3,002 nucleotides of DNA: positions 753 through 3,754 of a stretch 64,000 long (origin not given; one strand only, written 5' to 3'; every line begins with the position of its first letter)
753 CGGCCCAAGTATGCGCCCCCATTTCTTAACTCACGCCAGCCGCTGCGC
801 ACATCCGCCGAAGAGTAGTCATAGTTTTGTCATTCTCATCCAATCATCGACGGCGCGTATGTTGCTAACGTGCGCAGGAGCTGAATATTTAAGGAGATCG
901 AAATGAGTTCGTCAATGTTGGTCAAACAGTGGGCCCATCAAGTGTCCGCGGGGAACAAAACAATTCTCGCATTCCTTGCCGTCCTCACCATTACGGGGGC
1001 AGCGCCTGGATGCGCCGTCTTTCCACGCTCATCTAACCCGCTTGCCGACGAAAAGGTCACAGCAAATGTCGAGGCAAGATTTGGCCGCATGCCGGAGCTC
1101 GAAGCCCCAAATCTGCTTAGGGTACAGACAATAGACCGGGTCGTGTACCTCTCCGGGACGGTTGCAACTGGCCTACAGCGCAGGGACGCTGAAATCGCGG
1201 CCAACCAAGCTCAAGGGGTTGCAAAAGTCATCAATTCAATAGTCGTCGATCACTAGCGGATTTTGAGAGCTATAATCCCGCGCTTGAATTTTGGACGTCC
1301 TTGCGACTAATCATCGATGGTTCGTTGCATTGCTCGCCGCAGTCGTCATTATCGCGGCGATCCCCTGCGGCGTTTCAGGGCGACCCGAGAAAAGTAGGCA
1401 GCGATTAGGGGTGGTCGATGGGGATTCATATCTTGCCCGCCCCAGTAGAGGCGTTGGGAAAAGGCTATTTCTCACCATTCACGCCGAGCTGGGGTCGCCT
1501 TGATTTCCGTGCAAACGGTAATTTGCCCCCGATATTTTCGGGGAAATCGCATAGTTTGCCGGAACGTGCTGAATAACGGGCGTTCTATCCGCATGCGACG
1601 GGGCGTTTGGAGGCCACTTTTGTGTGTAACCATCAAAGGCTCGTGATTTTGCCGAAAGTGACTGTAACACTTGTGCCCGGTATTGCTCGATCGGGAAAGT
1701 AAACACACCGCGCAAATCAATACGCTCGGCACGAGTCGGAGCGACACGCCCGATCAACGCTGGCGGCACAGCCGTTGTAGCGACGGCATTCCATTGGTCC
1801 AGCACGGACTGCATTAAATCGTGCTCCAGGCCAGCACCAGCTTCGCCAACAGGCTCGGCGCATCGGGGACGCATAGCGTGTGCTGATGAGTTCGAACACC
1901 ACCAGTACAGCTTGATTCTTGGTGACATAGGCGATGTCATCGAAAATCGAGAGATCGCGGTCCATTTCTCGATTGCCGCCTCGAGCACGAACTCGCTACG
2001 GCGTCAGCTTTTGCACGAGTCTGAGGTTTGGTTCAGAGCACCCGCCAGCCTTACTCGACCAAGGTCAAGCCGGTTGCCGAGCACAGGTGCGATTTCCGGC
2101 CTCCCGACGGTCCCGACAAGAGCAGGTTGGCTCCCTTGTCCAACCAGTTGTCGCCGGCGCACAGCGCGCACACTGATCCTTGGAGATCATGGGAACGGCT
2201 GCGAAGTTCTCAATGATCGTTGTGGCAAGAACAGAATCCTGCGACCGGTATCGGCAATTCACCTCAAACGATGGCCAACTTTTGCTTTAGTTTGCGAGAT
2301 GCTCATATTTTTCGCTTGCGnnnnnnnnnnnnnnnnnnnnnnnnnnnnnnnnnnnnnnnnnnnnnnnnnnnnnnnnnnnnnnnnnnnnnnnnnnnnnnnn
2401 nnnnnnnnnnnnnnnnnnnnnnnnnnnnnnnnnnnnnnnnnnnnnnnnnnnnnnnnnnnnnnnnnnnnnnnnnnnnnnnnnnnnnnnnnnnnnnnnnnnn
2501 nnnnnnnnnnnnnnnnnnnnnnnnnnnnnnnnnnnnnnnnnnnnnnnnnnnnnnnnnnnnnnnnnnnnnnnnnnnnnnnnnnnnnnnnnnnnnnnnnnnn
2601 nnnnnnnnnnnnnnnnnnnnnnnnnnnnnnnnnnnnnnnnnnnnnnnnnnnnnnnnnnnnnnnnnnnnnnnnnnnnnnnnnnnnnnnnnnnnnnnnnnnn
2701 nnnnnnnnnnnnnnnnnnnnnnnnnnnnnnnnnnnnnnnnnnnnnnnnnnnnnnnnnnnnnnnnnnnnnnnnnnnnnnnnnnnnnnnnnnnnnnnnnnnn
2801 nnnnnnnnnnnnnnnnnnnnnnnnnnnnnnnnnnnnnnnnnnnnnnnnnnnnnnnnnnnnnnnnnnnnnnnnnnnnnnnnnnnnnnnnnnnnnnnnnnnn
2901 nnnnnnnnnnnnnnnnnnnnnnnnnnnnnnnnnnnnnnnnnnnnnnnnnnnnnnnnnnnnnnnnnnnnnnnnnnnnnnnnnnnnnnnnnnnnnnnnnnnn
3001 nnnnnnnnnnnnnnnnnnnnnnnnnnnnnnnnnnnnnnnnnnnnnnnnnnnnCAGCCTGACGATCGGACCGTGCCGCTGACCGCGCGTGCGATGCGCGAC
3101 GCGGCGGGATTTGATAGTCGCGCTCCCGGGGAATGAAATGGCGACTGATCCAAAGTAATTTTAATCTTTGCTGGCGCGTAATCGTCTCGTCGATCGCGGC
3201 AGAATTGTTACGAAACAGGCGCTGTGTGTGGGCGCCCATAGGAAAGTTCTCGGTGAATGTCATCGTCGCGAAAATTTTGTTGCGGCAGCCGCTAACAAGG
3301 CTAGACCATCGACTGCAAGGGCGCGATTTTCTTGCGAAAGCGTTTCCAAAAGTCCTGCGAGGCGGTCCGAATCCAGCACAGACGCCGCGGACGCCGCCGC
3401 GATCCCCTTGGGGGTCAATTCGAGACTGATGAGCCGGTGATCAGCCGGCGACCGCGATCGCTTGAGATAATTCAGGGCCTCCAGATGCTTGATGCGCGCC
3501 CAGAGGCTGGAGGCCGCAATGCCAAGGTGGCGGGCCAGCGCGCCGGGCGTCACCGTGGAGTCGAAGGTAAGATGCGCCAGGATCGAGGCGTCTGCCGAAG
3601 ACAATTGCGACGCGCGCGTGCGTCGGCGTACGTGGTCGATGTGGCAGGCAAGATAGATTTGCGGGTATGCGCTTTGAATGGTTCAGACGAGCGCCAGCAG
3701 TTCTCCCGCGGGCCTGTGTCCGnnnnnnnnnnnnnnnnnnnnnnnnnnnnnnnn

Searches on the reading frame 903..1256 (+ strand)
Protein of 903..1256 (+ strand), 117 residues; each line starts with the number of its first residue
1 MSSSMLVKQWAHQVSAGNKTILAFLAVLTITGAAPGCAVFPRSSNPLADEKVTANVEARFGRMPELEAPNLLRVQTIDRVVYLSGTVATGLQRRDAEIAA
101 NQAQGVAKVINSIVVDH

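Call 4: search_protein_families(library=pfam, proteins=[window:903-1256:+], max_evalue=0.01)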
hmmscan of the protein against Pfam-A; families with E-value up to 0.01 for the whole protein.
window:903-1256:+ (117 aa): 1 family
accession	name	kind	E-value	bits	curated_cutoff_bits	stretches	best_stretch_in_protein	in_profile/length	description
PF04972.22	BON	-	1.4e-11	44.9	27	1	49-115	2-67/69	BON domain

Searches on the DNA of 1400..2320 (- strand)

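Call 12: search_dna_similar(query=window:1400-2320:-, collection=plasmids, mode=distant, max_rows=15)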
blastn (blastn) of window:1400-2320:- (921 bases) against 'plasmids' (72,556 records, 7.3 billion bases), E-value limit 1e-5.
Records with a match: 126; places in all: 219; records where one place covers at least 80% of the query: 0.
Best place of each record, by identity: 60-80% 126.
By first word of the organism name: Sinorhizobium 45; Bradyrhizobium 19; Rhizobium 17; Mesorhizobium 8; Microvirga 5; Haematobacter 5; Agrobacterium 4; Novosphingobium 4; Acidiphilium 3; Ensifer 3; and 12 more.
By predicted mobility (MOB-suite, as given by PLSDB): conjugative 60; non-mobilizable 41; mobilizable 25.
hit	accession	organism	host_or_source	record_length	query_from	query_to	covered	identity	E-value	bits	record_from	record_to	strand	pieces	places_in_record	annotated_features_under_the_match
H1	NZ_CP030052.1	Bradyrhizobium guangdongense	peanut,cell culture,roots of peanut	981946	114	447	36%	70.0%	8e-27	129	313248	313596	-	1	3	istB: IS21-like element helper ATPase IstB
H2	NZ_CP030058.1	Bradyrhizobium guangdongense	Arachis hypogaea,Microbe,nodule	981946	114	447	36%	70.0%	8e-27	129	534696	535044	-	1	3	istB: IS21-like element helper ATPase IstB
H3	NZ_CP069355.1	Microvirga sp. VF16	Vachellia farnesiana,Cell culture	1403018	114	447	36%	69.3%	1e-23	118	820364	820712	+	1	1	none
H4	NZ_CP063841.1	Sphingopyxis granuli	whole organism,river sediment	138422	114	447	36%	69.1%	2e-20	108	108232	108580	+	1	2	istB: IS21-like element helper ATPase IstB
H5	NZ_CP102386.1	Sphingopyxis sp. DBS4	soil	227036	114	447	36%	69.1%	2e-20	108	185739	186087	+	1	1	istB: IS21-like element helper ATPase IstB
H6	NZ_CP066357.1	Bradyrhizobium elkanii USDA 76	Glycine max,DNA isolated from pure ...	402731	114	447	36%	69.1%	5e-23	116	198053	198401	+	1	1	istB: IS21-like element ISBj11 family helper ATPase IstB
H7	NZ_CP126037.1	Bradyrhizobium elkanii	Glycine max,soybean,root nodule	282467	114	447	36%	69.1%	5e-23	116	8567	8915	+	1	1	istB: IS21-like element ISBj11 family helper ATPase IstB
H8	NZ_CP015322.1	Mesorhizobium amorphae CCNWGS0123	Robinia pseudoacacia,cell culture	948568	116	447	36%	69.4%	2e-20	107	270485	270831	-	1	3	istB: IS21-like element helper ATPase IstB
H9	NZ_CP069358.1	Microvirga sp. VF16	Vachellia farnesiana,Cell culture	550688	114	447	36%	68.8%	2e-21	112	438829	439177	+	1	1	istB: IS21-like element helper ATPase IstB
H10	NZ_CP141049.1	Microvirga lotononidis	-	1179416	114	447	36%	68.8%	7e-21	109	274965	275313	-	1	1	none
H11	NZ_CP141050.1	Microvirga lotononidis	-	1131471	114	447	36%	68.8%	7e-21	109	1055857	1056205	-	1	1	none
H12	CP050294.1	Mesorhizobium loti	Oxytropis kamtschatica,cell ...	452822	116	447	36%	68.9%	2e-21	111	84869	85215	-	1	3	ATP-binding protein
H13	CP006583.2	Mesorhizobium huakuii 7653R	Rice field soil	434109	116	447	36%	68.9%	2e-22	114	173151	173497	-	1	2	hypothetical protein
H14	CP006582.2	Mesorhizobium huakuii 7653R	Rice field soil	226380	116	447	36%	68.9%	2e-22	114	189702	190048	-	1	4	hypothetical protein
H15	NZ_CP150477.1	Bradyrhizobium ottawaense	Glycine max cv. AC Orford,cell culture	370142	114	447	36%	68.2%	1e-18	103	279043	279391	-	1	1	istB: IS21-like element ISBj11 family helper ATPase IstB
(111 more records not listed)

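Call 20: get_annotated_region(hit=H6, flank=3000)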
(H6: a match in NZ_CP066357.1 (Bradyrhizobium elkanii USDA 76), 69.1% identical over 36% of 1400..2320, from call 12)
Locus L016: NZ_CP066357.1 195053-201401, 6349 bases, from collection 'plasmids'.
description: Bradyrhizobium elkanii USDA 76 plasmid pUSDA76, complete sequence
organism: Bradyrhizobium elkanii USDA 76 (NCBI taxid 398525)
taxonomy: Bacteria; Pseudomonadota; Alphaproteobacteria; Hyphomicrobiales; Nitrobacteraceae; Bradyrhizobium; Bradyrhizobium elkanii; Bradyrhizobium elkanii USDA 76
host: -; source: Glycine max,DNA isolated from pure culture,root nodules; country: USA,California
typing (MOB-suite, as given by PLSDB): conjugative; replicon rep_cluster_506; relaxase MOBP,MOBP; mating-pair formation MPF_T
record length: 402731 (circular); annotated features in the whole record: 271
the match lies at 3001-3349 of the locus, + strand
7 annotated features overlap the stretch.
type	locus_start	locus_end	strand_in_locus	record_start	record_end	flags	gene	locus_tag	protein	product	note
CDS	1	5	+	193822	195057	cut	repC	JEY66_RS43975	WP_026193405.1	plasmid replication protein RepC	-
CDS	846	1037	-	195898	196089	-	-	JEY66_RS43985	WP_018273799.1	hypothetical protein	-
CDS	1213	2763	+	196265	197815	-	istA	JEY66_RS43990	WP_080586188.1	IS21-like element ISBj11 family transposase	GO:0006313 - DNA transposition [Evidence IEA]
CDS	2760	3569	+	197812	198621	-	istB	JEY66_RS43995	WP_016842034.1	IS21-like element ISBj11 family helper ATPase IstB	-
CDS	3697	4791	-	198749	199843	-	-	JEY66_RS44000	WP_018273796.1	DUF2235 domain-containing protein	-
CDS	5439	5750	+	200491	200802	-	-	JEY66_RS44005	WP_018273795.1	DUF736 domain-containing protein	-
CDS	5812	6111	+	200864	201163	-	-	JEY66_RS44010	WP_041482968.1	hypothetical protein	-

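Call 21: get_annotated_region(hit=H1, flank=3000)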
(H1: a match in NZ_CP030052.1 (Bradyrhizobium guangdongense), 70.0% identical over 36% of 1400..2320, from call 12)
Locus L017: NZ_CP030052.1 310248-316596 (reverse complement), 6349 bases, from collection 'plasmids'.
description: Bradyrhizobium guangdongense strain CCBAU 51649 plasmid unnamed, complete sequence
organism: Bradyrhizobium guangdongense (NCBI taxid 1325090)
taxonomy: Bacteria; Pseudomonadota; Alphaproteobacteria; Hyphomicrobiales; Nitrobacteraceae; Bradyrhizobium; Bradyrhizobium guangdongense
host: -; source: peanut,cell culture,roots of peanut; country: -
typing (MOB-suite, as given by PLSDB): mobilizable; relaxase MOBP
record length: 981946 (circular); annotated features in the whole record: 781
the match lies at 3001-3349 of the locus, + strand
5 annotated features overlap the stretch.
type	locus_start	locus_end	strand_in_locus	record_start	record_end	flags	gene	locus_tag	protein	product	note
CDS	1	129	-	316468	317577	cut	-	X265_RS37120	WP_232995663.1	glycosyl hydrolase family 28 protein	GO:0005975 - carbohydrate metabolic process [Evidence IEA]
CDS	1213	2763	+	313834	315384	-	istA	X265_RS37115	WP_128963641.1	IS21 family transposase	-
CDS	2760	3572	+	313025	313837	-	istB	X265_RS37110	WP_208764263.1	IS21-like element helper ATPase IstB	-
CDS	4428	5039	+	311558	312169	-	-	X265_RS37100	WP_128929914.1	hypothetical protein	-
CDS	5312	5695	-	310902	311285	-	-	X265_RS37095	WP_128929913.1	hypothetical protein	-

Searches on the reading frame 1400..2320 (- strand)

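Call 35: search_protein_families(library=ncbifam, proteins=[L016:1213-2763:+, L016:2760-3569:+], max_evalue=0.001)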
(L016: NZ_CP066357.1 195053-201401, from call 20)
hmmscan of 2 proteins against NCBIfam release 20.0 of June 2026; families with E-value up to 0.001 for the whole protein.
L016:1213-2763:+ (516 aa): 3 families
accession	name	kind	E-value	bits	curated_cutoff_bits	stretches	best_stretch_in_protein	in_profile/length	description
NF033546.1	transpos_IS21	equivalog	3.4e-66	223.8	160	1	26-320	2-294/294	IS21 family transposase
NF033577.2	transpos_IS481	equivalog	1.7e-07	31.1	224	1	25-273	5-245/284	IS481 family transposase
NF033516.0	transpos_IS3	equivalog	0.00091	18.6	160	0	233-271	290-328/369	IS3 family transposase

L016:2760-3569:+ (269 aa): 15 families
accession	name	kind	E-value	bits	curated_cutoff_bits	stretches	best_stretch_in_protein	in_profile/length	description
NF006038.0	PRK08181.1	subfamily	7.4e-173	573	317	1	1-268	2-269/271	transposase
NF038214.1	IS21_help_AAA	equivalog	3.5e-83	278.9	200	1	16-247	1-231/232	IS21-like element helper ATPase IstB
NF005098.0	PRK06526.1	subfamily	3.7e-57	193.8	296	1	9-252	13-255/266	transposase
NF006616.1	PRK09183.1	subfamily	1.2e-48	165.6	300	1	9-248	4-244/253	IS21-like element helper ATPase IstB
NF005992.0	PRK08116.1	subfamily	9.7e-21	74.1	189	1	75-253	82-260/269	hypothetical protein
NF005304.0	PRK06835.1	equivalog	5.1e-17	62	215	1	105-253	182-328/330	ATP-binding protein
NF005931.1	PRK07952.1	equivalog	2.6e-12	46.8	357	1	76-248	65-241/246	replicative helicase loader DnaC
TIGR00362.1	DnaA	equivalog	5.3e-11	42.2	343.9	1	63-206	96-240/437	chromosomal replication initiator protein DnaA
NF009043.0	PRK12377.1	subfamily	1.6e-10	41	389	1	97-248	92-241/248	ATP-binding protein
TIGR03420.1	DnaA_homol_Hda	equivalog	1.3e-09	38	194.8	1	102-219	34-143/226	DnaA regulatory inactivator Hda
NF001154.0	PRK00149.3-3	equivalog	1.6e-09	37.3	410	1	108-203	152-252/462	chromosomal replication initiator protein DnaA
NF040713.1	ZapE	equivalog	3.9e-06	26.4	140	1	107-251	53-201/344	cell division protein ZapE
NF005378.0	PRK06921.1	subfamily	4.5e-05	22.7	207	1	108-197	119-212/266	hypothetical protein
NF006505.0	PRK08939.1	equivalog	7.2e-05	22.2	228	1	104-176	154-226/306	primosomal protein DnaI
NF005982.0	PRK08084.1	equivalog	0.00016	21.3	268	1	71-222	15-154/235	DnaA inactivator Hda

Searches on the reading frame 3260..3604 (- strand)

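Call 4: search_protein_families(library=pfam, proteins=[window:3260-3604:-], max_evalue=0.01)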
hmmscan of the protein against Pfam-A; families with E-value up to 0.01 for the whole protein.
window:3260-3604:- (114 aa): 7 families
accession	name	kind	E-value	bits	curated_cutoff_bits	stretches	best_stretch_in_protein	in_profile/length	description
PF12802.13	MarR_2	-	3.5e-09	37.1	27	1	2-57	4-60/61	MarR family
PF01047.28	MarR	-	8.1e-06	26.1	24.6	1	8-57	8-57/59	MarR family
PF13412.12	HTH_24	-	9.2e-06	25.6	21.9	1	7-48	7-48/48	Winged helix-turn-helix DNA-binding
PF13404.12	HTH_AsnC-type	-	2.4e-05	24.5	27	1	5-42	5-42/42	AsnC-type helix-turn-helix domain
PF13601.12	HTH_34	-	3.2e-05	24.5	27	1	7-72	4-70/80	Winged helix DNA-binding domain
PF13463.12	HTH_27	-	3.7e-05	24.3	22.2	1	2-67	2-68/68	Winged helix DNA-binding domain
PF22381.2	Staph_reg_Sar_Rot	-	0.00042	20.8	27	1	29-68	40-79/85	Transcriptional regulator SarA/Rot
